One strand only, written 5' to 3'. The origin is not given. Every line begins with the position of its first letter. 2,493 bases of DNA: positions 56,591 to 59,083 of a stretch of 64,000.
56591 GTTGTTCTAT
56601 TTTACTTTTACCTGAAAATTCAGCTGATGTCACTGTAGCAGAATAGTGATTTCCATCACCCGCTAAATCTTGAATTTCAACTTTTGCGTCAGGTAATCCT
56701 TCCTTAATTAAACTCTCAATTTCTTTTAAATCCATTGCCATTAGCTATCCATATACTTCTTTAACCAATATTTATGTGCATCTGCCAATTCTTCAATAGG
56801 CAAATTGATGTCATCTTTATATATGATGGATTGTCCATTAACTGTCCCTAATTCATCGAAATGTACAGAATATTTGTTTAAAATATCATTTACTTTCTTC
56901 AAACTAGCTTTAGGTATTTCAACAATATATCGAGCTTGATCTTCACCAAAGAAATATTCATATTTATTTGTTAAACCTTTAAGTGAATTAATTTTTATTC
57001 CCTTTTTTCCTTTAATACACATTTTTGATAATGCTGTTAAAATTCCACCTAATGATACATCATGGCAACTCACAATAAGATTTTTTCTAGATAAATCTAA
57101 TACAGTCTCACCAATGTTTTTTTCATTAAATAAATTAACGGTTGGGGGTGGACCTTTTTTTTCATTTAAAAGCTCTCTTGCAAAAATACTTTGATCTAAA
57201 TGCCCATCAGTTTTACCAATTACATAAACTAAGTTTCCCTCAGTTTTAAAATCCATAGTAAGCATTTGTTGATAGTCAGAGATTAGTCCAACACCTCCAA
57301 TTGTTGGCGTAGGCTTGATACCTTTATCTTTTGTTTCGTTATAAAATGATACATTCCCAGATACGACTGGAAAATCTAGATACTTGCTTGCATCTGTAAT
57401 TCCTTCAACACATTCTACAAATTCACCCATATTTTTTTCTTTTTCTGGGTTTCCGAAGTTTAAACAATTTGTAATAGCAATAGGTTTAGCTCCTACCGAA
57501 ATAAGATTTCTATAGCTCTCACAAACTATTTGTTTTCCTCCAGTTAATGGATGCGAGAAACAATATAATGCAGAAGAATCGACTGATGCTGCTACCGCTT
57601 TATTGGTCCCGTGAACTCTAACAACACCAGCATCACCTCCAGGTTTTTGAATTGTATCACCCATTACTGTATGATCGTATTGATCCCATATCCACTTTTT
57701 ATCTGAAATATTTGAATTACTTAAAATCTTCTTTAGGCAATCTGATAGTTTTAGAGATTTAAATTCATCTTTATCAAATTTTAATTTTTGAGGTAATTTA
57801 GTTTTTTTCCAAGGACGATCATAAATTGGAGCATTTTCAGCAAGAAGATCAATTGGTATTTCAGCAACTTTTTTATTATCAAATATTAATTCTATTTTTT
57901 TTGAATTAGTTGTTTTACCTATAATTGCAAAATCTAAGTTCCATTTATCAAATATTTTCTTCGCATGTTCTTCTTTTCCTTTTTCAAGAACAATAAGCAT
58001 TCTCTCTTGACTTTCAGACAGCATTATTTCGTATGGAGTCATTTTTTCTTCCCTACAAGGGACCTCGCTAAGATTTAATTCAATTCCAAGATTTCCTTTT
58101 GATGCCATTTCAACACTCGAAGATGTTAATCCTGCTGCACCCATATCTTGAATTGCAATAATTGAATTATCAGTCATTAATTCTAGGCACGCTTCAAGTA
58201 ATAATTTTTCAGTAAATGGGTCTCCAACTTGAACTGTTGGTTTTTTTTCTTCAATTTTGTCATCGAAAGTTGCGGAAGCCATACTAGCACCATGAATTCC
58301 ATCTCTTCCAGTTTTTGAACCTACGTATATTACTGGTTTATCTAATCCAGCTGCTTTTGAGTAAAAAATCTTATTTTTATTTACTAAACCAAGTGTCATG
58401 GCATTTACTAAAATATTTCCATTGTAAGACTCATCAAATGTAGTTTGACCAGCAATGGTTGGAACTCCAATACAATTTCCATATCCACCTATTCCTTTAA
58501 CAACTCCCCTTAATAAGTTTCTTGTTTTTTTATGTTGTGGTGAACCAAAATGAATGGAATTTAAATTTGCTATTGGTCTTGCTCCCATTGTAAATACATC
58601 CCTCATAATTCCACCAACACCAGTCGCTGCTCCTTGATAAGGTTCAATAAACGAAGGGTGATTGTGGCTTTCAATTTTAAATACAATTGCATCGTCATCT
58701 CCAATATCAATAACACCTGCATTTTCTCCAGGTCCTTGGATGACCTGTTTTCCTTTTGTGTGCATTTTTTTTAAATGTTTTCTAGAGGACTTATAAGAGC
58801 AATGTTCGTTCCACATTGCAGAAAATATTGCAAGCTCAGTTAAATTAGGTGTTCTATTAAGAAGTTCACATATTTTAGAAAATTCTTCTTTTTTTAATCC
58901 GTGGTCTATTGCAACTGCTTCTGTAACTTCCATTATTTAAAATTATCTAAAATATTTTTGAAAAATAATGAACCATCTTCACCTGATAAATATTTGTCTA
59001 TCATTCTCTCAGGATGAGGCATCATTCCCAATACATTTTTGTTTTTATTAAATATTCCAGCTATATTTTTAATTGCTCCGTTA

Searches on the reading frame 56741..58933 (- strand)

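Call 9: search_protein_families(library=pfam, proteins=[window:56741-58933:-])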
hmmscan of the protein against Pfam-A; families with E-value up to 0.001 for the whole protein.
window:56741-58933:- (730 aa): 3 families
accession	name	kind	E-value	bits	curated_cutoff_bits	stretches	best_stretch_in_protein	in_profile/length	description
PF02769.27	AIRS_C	-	3.6e-56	190.1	23.1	2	201-350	6-154/156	AIR synthase related protein, C-terminal domain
PF00586.29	AIRS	-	1e-51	174.5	24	2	69-184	1-112/112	AIR synthase related protein, N-terminal domain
PF18072.6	FGAR-AT_linker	-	1.3e-11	45.3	26.6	1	11-48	10-50/50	Formylglycinamide ribonucleotide amidotransferase linker domain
